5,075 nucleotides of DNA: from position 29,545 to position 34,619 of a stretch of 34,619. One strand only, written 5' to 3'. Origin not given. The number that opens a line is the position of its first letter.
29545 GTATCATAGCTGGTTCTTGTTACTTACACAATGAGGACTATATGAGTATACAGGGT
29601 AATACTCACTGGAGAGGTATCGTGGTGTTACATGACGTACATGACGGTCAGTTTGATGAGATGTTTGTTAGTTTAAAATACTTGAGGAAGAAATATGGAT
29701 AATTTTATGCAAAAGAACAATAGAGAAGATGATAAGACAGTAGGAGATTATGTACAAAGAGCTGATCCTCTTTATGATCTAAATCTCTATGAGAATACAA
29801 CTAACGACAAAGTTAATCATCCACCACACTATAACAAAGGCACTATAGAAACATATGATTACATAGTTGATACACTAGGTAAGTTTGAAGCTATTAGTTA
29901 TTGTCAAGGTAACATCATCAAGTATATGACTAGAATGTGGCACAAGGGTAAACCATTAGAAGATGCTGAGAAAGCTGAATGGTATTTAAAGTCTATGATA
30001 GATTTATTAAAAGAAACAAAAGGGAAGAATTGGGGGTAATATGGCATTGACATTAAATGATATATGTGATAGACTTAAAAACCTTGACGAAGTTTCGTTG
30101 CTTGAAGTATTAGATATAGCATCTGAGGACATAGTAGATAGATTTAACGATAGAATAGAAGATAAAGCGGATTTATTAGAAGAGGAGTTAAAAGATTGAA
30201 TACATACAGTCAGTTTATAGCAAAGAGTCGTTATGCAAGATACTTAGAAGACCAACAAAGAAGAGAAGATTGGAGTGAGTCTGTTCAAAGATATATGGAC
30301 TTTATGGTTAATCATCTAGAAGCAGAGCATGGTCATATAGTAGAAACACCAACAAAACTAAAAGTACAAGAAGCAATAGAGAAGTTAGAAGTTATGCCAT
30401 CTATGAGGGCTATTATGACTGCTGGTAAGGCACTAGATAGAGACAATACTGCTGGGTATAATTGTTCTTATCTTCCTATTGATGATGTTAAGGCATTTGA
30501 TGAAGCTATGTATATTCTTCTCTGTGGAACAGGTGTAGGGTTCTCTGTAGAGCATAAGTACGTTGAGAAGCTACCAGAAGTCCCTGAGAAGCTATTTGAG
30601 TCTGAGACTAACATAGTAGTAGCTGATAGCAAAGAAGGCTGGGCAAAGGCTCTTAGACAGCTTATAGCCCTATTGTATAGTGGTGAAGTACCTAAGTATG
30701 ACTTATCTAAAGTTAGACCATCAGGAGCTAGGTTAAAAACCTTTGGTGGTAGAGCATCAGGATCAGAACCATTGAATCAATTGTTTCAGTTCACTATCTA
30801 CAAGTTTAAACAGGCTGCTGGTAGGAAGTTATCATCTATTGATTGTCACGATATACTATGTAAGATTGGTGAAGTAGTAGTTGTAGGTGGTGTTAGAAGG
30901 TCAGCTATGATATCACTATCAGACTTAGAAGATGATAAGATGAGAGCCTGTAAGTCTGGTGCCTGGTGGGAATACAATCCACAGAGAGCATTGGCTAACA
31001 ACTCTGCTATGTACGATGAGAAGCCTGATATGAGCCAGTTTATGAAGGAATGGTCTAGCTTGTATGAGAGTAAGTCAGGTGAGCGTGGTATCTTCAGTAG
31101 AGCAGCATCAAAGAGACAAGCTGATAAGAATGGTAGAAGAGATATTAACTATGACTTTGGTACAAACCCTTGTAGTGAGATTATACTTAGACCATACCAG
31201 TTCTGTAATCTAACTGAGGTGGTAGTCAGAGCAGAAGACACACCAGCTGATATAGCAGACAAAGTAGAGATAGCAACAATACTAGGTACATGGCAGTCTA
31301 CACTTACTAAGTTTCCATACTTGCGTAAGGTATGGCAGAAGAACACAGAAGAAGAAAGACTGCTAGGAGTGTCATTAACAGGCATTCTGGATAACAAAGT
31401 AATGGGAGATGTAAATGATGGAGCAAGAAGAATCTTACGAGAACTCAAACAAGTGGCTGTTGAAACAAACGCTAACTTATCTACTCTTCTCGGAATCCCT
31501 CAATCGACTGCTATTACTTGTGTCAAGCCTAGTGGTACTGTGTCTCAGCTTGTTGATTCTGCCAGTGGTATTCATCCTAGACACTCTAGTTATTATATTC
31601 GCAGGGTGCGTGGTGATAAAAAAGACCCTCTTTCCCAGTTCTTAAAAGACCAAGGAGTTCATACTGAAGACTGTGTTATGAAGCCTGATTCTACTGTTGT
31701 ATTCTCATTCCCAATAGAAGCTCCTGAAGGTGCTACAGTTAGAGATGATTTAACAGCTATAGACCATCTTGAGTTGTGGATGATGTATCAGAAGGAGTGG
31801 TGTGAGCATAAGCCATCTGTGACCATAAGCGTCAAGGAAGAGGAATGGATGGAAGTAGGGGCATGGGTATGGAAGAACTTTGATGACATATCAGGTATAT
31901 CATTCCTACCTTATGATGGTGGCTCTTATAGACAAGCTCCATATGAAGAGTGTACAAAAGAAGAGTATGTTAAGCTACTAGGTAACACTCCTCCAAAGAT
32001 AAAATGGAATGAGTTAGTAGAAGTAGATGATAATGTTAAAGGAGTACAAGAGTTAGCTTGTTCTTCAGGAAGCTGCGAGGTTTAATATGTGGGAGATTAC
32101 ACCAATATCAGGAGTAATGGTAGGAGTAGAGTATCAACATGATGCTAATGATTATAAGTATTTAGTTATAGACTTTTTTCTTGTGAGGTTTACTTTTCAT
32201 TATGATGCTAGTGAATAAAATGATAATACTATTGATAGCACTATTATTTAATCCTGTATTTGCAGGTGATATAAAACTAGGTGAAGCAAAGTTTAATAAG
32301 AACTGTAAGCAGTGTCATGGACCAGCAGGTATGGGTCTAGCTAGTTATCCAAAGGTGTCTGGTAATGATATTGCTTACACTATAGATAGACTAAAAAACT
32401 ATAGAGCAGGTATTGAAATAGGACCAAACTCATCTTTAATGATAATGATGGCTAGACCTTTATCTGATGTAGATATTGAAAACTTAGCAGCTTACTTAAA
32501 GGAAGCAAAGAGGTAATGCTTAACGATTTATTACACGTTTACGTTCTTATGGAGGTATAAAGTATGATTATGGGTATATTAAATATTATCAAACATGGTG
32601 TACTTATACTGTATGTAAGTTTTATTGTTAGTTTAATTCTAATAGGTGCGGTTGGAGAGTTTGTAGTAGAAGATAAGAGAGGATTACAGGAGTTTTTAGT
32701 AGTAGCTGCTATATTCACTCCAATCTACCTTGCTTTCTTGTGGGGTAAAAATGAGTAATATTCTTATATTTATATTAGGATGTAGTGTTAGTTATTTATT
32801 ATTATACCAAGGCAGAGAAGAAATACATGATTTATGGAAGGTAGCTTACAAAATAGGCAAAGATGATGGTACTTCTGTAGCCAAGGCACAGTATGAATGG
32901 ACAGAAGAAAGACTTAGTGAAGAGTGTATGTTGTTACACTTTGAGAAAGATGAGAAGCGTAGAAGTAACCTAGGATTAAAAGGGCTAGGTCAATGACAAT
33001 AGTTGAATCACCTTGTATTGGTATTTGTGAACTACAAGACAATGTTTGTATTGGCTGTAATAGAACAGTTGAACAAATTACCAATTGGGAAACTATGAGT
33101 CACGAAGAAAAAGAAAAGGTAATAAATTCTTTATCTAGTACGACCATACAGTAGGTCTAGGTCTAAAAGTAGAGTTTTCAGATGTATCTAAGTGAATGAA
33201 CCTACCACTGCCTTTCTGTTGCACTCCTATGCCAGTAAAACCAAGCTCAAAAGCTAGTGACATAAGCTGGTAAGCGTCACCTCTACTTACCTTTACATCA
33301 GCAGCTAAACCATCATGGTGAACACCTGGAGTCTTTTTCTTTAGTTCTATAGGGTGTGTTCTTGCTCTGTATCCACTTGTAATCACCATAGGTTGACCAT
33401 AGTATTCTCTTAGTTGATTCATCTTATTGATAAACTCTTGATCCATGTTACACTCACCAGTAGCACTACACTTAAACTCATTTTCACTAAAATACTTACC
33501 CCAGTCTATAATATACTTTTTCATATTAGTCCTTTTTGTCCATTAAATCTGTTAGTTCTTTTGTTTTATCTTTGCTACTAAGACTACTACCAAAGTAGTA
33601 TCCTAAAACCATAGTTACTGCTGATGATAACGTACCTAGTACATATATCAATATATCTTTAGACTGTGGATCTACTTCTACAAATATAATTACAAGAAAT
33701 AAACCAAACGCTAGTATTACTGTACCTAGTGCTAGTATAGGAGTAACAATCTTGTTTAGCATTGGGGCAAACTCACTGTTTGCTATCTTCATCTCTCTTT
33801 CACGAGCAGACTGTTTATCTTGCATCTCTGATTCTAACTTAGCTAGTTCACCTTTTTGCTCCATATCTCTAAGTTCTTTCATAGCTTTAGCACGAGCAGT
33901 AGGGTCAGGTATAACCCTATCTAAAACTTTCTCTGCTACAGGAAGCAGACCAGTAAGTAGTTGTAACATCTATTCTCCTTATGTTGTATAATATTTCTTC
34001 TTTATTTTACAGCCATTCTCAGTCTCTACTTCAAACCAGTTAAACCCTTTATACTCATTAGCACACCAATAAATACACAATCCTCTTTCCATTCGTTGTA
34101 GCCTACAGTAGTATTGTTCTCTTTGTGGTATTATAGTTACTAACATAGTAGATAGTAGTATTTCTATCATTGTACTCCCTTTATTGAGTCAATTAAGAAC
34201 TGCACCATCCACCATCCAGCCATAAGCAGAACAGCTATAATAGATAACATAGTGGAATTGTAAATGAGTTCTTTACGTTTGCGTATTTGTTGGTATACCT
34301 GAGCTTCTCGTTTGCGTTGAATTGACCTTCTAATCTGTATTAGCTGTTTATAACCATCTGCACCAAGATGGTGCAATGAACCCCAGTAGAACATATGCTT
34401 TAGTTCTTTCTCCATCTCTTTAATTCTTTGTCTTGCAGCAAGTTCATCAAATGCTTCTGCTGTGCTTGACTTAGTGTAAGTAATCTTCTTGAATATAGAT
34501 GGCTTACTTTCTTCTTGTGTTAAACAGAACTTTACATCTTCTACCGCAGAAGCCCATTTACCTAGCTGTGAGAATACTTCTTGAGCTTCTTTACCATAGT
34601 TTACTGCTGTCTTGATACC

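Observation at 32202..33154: Phage-encoded secreted cytochrome c followed by two small membrane proteins and a DUF1289-like Cys4 protein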

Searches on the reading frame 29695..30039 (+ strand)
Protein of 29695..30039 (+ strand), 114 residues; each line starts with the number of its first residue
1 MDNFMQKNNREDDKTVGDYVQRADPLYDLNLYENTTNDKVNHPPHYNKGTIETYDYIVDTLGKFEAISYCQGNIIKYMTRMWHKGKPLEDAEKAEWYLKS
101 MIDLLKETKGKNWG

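Call 7: search_protein_families(library=phrogs, proteins=[window:29695-30039:+], max_evalue=0.01)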
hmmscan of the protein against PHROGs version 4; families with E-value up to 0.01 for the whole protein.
window:29695-30039:+ (114 aa): 25 families
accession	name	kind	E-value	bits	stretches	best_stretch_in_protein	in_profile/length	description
phrog_236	-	other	9.8e-25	89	1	33-109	234-309/431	nucleotide kinase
phrog_11324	-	other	1.1e-19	72.4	1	34-109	5-75/139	nucleotide kinase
phrog_1689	-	other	1.2e-18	68.9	1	16-103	144-232/243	nucleotide kinase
phrog_4897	-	other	1e-17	65.9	1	33-109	108-184/186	kinase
phrog_18538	-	unknown function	7e-14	53.1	1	38-101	3-67/159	-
phrog_5839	-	unknown function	2.6e-13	51.1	1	36-107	4-69/128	-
phrog_4943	-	unknown function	5.1e-13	50.8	1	30-108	81-162/166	-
phrog_4472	-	other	1.1e-10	42.4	1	34-111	8-83/100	nucleotide kinase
phrog_23238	-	unknown function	1.8e-10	41.9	1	33-104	121-192/196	-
phrog_25460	-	unknown function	1.5e-09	38.7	1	34-107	71-142/144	-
phrog_2387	-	other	3.7e-09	37.9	1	37-107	2-73/147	nucleotide kinase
phrog_2585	-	other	1.1e-08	36.6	1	31-100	89-162/175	nucleotide kinase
phrog_2781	-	unknown function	1.8e-07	32.5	1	30-103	167-242/253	-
phrog_11450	-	unknown function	2.5e-06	27.7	1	36-104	322-387/394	-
phrog_480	-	unknown function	3.4e-06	28.1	1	44-97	24-76/95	-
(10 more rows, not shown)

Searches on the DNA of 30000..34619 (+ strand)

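Call 5: search_dna_similar(query=window:30000-34619:+, collection=phages, mode=near, max_rows=20)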
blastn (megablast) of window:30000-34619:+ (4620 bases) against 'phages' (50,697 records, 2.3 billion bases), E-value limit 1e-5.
Records with a match: 3; places in all: 3; records where one place covers at least 80% of the query: 0.
Best place of each record, by identity: 60-80% 3.
By first word of the organism name: Streptomyces 3.
By host as written in the record: Streptomyces sanglieri UNT16F27A 2; - 1.
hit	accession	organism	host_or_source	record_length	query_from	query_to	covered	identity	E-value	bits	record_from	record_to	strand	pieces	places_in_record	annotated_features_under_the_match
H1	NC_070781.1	Streptomyces phage Tomas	Streptomyces sanglieri UNT16F27A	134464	707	1396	15%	71.0%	5e-28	134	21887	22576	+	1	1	46: ribonucleotide reductase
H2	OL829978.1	Streptomyces phage Tomas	Streptomyces sanglieri UNT16F27A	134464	707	1396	15%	71.0%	5e-28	134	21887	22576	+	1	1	46: ribonucleotide reductase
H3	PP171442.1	Streptomyces phage Naboo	soil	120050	707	1396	15%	71.0%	5e-28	134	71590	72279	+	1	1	record has no annotation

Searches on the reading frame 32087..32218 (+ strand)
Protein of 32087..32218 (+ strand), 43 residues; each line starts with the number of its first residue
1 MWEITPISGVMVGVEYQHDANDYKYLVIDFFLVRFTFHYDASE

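Call 4: search_protein_families(library=pfam, proteins=[window:32087-32218:+], max_evalue=1)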
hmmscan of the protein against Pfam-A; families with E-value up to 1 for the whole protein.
window:32087-32218:+ (43 aa): 0 families

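Call 7: search_protein_families(library=phrogs, proteins=[window:32087-32218:+], max_evalue=0.01)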
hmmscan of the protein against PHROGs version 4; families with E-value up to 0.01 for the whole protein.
window:32087-32218:+ (43 aa): 0 families

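Call 63: search_protein_families(library=ncbifam, proteins=[window:32087-32218:+], max_evalue=0.01)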
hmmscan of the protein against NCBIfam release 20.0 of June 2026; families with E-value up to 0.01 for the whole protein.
window:32087-32218:+ (43 aa): 0 families

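Call 86: search_protein_families(library=padloc, proteins=[window:32087-32218:+], max_evalue=0.01)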
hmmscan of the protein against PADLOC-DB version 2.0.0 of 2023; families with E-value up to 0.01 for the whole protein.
window:32087-32218:+ (43 aa): 0 families

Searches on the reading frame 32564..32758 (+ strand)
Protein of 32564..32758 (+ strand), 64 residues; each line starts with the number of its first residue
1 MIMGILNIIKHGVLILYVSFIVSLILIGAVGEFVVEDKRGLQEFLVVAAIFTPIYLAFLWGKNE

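Call 4: search_protein_families(library=pfam, proteins=[window:32564-32758:+], max_evalue=1)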
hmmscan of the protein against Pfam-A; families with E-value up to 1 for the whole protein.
window:32564-32758:+ (64 aa): 1 family
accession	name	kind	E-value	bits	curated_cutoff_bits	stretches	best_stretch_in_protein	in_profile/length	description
PF01284.28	MARVEL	-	0.047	14.2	32.8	1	10-59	4-56/135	Membrane-associating domain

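Call 7: search_protein_families(library=phrogs, proteins=[window:32564-32758:+], max_evalue=0.01)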
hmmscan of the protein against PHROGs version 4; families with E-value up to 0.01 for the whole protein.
window:32564-32758:+ (64 aa): 0 families

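Call 63: search_protein_families(library=ncbifam, proteins=[window:32564-32758:+], max_evalue=0.01)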
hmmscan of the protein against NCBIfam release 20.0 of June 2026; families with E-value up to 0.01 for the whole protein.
window:32564-32758:+ (64 aa): 0 families

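Call 86: search_protein_families(library=padloc, proteins=[window:32564-32758:+], max_evalue=0.01)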
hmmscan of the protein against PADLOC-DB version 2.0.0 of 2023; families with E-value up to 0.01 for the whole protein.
window:32564-32758:+ (64 aa): 0 families
